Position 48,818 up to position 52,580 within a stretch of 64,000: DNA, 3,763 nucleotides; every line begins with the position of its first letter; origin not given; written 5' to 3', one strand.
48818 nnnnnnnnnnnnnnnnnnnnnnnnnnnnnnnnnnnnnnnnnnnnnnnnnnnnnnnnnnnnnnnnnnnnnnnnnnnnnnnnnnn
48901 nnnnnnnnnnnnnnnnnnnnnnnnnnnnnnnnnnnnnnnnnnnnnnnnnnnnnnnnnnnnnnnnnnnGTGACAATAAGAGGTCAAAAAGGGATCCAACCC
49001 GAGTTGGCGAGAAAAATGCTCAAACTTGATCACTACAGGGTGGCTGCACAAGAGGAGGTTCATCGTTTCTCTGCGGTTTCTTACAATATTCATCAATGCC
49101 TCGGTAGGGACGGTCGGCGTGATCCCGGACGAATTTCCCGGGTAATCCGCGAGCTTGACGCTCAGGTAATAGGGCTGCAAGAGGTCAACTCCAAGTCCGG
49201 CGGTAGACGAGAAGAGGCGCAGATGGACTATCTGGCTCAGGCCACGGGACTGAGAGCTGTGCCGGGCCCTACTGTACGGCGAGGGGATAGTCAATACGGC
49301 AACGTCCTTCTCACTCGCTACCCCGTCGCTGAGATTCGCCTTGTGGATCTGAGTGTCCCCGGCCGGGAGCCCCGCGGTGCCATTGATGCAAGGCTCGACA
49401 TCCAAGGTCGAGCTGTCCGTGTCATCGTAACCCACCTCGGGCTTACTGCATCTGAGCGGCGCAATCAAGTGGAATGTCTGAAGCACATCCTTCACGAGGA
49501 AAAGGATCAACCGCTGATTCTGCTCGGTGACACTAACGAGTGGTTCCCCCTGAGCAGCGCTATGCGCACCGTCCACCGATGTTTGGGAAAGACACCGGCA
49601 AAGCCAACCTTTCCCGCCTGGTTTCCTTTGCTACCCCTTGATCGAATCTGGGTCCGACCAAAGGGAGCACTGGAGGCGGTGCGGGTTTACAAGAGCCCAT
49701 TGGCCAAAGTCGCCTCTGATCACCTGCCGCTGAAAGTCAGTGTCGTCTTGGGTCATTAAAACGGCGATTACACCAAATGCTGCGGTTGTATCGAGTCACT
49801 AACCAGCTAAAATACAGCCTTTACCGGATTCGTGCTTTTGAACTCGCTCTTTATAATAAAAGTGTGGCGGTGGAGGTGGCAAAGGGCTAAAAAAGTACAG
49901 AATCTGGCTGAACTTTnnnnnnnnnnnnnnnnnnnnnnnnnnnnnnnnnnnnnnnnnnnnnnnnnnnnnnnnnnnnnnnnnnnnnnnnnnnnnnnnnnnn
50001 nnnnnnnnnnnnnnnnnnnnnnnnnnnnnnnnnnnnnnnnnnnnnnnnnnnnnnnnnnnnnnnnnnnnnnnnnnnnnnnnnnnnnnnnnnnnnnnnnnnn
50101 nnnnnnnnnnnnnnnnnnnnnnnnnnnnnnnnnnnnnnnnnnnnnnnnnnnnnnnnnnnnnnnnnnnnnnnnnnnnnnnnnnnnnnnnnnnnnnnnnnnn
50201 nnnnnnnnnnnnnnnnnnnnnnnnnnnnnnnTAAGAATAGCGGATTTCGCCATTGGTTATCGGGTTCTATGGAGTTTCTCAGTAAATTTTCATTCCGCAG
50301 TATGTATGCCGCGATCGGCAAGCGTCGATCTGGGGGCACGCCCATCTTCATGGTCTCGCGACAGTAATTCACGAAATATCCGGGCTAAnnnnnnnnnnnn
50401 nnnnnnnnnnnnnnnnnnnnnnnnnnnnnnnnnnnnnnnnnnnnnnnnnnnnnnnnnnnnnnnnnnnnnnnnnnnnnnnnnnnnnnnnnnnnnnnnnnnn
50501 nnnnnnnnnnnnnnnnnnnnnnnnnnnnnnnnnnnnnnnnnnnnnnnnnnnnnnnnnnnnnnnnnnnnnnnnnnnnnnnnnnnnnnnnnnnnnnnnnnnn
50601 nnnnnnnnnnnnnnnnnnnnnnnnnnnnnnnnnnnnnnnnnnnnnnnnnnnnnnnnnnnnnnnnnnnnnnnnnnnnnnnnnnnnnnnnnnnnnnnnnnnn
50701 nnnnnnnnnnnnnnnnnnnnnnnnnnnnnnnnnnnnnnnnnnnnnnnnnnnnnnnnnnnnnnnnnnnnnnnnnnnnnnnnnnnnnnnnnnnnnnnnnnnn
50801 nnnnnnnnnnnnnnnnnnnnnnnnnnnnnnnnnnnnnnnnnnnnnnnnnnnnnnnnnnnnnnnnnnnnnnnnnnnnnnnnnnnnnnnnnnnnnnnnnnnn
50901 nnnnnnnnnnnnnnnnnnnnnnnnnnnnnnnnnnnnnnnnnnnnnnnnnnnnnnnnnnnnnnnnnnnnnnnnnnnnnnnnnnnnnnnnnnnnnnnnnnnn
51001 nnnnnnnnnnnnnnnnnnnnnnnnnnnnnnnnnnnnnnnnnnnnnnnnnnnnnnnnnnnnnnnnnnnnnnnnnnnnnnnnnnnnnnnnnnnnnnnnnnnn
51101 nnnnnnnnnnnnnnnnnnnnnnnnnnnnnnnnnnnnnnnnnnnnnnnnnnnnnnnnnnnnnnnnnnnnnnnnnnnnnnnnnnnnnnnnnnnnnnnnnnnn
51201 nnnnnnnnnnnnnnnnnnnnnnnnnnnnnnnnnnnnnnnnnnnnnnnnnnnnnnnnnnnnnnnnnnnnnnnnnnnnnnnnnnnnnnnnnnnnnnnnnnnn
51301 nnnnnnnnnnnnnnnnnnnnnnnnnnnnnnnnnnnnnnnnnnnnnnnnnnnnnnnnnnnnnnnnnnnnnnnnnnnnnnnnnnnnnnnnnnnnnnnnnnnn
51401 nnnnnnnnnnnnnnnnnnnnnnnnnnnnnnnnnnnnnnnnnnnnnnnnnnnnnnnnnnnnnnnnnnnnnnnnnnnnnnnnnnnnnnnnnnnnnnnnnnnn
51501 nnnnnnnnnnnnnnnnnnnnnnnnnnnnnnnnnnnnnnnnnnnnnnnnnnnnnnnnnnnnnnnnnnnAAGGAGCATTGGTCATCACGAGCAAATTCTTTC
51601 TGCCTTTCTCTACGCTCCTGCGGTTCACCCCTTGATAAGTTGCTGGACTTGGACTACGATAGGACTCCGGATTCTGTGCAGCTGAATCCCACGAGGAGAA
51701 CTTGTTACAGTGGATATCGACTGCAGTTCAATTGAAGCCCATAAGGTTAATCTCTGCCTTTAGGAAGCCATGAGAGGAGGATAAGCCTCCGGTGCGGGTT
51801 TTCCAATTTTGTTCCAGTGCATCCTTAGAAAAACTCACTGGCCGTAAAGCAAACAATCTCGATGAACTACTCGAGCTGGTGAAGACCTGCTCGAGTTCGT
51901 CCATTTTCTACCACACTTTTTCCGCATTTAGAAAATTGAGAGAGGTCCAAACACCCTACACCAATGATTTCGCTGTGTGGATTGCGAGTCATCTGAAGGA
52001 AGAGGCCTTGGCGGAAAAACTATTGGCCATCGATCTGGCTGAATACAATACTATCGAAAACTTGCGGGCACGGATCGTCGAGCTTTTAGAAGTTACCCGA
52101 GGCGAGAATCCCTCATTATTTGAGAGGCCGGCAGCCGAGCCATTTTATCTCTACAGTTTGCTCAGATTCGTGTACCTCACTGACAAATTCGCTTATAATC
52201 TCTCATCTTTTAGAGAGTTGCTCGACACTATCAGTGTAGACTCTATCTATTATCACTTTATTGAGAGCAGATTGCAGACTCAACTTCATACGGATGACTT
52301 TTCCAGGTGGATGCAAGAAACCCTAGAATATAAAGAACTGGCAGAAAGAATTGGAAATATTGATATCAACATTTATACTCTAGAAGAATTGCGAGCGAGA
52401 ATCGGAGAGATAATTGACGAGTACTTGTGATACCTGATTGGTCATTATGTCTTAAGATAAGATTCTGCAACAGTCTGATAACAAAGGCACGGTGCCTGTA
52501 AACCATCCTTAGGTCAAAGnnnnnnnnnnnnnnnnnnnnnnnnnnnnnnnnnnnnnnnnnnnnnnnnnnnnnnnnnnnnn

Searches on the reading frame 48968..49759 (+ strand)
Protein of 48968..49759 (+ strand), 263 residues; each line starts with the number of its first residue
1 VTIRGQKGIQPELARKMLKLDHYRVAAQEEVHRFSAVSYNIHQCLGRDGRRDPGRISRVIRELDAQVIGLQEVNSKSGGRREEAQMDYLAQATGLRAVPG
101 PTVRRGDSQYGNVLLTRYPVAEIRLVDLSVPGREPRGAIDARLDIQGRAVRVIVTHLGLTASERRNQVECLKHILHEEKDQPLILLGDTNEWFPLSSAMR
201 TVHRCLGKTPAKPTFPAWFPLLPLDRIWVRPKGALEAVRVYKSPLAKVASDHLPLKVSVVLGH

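Call 61: search_protein_families(library=pfam, proteins=[window:48968-49759:+], max_evalue=0.00001)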
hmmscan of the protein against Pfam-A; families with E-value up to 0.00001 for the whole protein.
window:48968-49759:+ (263 aa): 2 families
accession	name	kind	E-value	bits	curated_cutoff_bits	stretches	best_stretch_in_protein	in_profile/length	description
PF03372.29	Exo_endo_phos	-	2.8e-20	73.4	24.5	1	38-252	2-225/225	Endonuclease/Exonuclease/phosphatase family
PF23226.1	Exo_endo_phos_PGAP2IP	-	8.3e-16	58.4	27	1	34-187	4-156/239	PGAP2IP, C-terminal nuclease-like domain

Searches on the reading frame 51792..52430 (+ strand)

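Call 62: search_protein_families(library=pfam, proteins=[window:51792-52430:+], max_evalue=0.00001)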
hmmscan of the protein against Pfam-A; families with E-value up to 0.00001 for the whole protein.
window:51792-52430:+ (212 aa): 1 family
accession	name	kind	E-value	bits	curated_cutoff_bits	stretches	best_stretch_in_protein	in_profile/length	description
PF19027.5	DUF5752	-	4.2e-60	203.1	23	1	3-208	3-207/208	Family of unknown function (DUF5752)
